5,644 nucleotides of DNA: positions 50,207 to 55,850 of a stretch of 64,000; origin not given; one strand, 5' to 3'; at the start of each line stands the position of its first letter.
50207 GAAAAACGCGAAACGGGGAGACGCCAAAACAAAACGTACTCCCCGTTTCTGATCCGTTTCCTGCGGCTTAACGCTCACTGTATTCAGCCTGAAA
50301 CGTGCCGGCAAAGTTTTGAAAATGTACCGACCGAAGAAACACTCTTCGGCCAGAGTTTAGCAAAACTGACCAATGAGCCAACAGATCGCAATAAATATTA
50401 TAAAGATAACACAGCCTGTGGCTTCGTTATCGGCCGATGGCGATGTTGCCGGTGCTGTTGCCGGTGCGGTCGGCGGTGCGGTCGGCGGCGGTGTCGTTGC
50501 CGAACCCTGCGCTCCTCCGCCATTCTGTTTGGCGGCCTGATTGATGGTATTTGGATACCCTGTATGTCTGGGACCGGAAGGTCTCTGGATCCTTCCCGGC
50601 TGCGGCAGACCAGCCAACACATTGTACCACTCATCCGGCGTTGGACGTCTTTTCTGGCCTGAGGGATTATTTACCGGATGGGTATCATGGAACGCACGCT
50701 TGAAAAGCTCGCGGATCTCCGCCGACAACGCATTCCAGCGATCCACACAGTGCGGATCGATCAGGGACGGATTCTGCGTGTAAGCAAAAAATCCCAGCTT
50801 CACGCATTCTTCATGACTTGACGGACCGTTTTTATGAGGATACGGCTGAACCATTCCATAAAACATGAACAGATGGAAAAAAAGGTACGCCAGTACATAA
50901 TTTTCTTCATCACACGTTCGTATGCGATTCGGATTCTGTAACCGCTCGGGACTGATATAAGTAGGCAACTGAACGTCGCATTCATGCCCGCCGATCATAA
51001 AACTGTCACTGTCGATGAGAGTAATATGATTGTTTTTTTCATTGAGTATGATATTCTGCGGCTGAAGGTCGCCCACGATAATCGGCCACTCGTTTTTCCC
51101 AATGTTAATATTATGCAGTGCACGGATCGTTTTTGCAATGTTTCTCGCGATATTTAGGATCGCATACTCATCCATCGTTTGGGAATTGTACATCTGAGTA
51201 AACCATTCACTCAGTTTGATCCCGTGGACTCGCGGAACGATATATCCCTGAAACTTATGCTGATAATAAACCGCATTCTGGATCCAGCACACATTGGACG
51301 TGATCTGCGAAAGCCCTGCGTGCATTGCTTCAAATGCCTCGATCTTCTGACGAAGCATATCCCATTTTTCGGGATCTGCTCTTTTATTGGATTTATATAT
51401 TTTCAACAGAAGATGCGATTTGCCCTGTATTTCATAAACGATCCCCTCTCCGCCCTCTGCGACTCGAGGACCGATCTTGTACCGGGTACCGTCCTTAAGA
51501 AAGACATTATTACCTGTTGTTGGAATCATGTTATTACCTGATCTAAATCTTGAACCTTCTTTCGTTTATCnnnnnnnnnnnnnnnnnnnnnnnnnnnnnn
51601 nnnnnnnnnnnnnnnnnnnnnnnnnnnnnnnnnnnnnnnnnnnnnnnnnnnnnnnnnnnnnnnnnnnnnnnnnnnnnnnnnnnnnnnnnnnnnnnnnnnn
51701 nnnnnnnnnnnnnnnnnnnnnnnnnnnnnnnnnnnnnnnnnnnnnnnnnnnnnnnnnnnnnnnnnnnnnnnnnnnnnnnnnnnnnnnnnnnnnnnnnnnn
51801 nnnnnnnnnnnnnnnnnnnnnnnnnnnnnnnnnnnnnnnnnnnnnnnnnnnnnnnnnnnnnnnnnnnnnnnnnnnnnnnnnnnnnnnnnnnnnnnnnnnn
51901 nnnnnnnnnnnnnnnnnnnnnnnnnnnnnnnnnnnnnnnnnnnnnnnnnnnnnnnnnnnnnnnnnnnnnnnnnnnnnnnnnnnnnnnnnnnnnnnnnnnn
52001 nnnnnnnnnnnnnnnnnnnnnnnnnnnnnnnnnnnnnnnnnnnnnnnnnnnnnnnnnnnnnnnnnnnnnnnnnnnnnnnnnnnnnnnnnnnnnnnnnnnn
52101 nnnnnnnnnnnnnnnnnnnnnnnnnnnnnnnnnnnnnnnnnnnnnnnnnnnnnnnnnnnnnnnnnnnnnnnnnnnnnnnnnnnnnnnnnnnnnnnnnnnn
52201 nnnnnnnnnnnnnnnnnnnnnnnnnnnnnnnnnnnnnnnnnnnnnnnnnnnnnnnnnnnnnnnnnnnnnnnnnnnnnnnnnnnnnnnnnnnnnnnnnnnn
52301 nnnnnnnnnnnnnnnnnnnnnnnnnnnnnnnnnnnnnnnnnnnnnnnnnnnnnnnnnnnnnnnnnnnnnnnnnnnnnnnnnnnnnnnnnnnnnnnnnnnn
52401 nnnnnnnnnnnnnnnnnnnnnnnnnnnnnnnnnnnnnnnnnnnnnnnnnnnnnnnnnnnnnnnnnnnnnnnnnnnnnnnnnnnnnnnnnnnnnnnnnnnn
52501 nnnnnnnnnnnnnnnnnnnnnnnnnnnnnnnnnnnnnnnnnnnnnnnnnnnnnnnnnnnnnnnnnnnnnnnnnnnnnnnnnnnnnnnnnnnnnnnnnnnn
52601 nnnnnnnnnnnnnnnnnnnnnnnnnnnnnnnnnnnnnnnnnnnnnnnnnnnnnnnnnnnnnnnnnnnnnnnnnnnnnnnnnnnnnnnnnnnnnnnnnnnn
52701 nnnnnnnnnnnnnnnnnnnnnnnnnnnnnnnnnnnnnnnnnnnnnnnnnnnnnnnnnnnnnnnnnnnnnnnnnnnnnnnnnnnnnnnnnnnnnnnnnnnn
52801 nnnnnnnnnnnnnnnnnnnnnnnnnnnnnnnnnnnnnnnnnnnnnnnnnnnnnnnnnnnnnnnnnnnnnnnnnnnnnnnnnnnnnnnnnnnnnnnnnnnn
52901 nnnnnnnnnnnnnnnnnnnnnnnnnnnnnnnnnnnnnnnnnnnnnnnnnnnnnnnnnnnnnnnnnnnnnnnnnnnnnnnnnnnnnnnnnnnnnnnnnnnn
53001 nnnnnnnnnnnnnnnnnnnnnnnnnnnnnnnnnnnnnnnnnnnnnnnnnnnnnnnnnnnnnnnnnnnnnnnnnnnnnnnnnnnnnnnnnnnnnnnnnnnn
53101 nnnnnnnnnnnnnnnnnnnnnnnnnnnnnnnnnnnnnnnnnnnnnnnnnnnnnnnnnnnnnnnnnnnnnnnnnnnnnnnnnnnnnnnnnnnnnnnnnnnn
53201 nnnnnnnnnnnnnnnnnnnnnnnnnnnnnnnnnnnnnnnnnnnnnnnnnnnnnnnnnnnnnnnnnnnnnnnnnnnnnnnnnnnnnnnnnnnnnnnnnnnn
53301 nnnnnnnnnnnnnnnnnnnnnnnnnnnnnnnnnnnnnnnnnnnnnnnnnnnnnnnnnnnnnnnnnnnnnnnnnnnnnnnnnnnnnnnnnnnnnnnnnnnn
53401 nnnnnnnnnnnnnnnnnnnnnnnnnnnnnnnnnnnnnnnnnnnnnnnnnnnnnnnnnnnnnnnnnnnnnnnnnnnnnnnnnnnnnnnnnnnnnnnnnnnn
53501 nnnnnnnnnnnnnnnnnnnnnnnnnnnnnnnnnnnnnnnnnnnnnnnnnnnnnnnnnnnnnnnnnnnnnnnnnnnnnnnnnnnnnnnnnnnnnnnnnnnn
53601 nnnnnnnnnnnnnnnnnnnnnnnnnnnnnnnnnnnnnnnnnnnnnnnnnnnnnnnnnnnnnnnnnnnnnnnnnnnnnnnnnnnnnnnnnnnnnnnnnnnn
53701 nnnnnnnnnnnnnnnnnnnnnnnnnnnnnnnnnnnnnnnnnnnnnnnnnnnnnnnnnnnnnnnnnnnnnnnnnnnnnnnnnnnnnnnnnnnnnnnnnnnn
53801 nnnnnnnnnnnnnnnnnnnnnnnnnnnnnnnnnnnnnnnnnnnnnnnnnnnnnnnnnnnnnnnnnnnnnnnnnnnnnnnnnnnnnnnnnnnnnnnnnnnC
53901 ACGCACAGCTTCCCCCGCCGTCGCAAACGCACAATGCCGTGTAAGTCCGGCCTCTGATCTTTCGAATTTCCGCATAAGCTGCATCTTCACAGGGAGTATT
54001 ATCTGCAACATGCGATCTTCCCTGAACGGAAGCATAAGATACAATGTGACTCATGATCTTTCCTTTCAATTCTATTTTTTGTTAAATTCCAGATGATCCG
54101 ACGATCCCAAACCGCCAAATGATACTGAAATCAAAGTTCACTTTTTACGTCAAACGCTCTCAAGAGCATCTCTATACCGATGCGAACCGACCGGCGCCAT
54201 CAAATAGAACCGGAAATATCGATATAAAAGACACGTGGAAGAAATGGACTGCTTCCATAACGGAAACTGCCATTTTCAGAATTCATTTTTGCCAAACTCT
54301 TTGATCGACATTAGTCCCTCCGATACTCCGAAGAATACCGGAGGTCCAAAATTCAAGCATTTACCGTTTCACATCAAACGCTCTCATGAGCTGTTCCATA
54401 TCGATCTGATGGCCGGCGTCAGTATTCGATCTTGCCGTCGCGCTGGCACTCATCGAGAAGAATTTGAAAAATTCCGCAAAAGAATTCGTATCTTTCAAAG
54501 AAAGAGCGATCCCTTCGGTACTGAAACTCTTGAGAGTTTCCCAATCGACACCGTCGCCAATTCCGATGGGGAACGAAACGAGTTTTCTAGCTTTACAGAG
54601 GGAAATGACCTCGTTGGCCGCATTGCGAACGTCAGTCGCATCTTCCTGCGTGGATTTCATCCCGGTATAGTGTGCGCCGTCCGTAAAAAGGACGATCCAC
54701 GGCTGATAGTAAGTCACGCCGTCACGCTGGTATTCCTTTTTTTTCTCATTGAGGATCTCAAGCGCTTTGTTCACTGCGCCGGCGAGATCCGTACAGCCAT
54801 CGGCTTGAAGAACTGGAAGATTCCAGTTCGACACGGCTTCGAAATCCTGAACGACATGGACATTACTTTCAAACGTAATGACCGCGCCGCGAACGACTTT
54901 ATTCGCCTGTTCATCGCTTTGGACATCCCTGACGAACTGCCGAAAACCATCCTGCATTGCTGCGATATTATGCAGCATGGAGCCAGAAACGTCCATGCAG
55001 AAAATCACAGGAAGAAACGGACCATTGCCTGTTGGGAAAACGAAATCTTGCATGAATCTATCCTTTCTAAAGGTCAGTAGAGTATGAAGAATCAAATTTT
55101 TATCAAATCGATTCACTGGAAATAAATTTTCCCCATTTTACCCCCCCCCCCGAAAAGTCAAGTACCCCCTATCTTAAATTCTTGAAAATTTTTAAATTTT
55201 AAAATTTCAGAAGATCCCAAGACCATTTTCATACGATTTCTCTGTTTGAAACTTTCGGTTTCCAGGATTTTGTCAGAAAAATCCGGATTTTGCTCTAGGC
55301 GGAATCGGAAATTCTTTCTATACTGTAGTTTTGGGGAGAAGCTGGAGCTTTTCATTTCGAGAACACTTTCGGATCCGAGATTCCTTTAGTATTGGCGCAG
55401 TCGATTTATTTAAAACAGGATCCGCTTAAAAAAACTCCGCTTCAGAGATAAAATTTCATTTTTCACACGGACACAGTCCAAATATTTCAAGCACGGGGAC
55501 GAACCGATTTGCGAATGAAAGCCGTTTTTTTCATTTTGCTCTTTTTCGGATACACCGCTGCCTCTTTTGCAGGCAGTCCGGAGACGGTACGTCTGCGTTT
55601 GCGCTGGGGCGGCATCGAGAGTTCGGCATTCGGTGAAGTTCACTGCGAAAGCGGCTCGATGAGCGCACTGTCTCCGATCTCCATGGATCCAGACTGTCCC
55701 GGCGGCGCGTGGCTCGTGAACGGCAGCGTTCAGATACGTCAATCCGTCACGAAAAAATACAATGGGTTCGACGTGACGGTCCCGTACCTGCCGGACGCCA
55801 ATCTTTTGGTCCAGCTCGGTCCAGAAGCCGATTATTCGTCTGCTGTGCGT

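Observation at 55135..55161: G11 homopolymer placed exactly between -35 and -10 hexamers of the triad promoter: likely phase-variable switch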

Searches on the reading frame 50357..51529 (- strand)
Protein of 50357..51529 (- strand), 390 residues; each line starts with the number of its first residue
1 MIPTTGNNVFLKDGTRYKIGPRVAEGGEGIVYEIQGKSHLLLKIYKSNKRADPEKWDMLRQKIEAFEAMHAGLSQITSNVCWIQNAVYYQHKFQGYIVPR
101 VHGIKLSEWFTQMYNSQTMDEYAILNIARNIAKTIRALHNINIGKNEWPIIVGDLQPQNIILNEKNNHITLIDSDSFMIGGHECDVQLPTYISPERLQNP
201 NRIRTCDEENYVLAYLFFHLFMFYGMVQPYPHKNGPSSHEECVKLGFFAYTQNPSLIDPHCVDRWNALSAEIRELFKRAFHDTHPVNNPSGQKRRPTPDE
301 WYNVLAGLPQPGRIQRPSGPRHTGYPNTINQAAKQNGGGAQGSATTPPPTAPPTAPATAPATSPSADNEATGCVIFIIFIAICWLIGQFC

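Call 7: search_protein_families(library=pfam, proteins=[window:50357-51529:-], max_evalue=0.01)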
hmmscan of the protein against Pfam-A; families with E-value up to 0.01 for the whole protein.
window:50357-51529:- (390 aa): 1 family
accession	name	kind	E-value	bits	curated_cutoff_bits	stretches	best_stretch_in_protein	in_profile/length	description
PF00069.31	Pkinase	-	5.5e-07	29.7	31.7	1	20-279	4-243/263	Protein kinase domain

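Call 37: search_protein_families(library=padloc, proteins=[window:50357-51529:-], max_evalue=0.01)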
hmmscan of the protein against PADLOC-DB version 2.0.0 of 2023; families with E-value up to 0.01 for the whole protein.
window:50357-51529:- (390 aa): 13 families
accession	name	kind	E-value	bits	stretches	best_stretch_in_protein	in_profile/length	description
PDLC04047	PD-T4-6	-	4.2e-08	30.6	1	15-173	10-154/327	-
PDLC03921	MkoA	-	9e-07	24.9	1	28-200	504-655/1607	-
PDLC04056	PD-T4-6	-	1e-06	26.2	1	17-173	7-149/415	-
PDLC04044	PD-T4-6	-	1e-06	26.2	1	9-173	28-182/372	-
PDLC04058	PD-T4-6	-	6.5e-06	23.4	1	23-173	19-159/460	-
PDLC04049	PD-T4-6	-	8.6e-06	22.8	1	15-173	11-159/442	-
PDLC04053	PD-T4-6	-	1.2e-05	23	1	15-218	9-202/311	-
PDLC04060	PD-T4-6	-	6.3e-05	20.1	1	15-173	8-151/486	-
PDLC04138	mad6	-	8e-05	19.7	1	15-173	51-196/659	mads_6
PDLC04045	PD-T4-6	-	0.00018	18.6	1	8-173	28-183/350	-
PDLC04059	PD-T4-6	-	0.00083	16.5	1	23-173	14-154/433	-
PDLC04063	PD-T4-6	-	0.0019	15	1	21-173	22-164/564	-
PDLC04046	PD-T4-6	-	0.01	13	0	23-167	21-154/427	-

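Call 38: search_protein_families(library=ncbifam, proteins=[window:50357-51529:-], max_evalue=0.01)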
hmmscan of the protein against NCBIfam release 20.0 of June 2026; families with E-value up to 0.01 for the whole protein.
window:50357-51529:- (390 aa): 3 families
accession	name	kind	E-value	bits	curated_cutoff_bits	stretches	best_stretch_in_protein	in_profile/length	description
NF038150.1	lanthi_synth_IV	equivalog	1.1e-06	27.3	650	1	88-220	261-389/851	class IV lanthionine synthetase LanL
NF038151.1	lanthi_synth_III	equivalog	7.3e-06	24.6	575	1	100-227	305-429/833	class III lanthionine synthetase LanKC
NF043056.1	T4SS_LegK1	equivalog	0.00073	18.2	550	1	82-200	139-264/516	Dot/Icm T4SS effector kinase LegK1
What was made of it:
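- Tried and rejected: PADLOC and NCBIfam gave no specific family for the triad (calls 37, 38).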

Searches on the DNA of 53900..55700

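Call 29: search_rna_families(source=window, start=53900, end=55700, threshold=evalue, max_evalue=1)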
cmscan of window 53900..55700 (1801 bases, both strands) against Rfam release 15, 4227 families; matches with E-value up to 1: 1.
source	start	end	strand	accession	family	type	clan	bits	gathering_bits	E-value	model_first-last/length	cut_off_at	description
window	54262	54319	-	RF00311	snoZ188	Gene; snRNA; snoRNA; CD-box;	-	22.2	50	0.16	1-123/123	no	Small nucleolar RNA Z188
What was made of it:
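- Tried and rejected: Rfam on 53900-55700 gave only a chance-level snoRNA hit (call 29), so there is no known RNA element in the 5'UTR or the vWA-PP2C gap.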
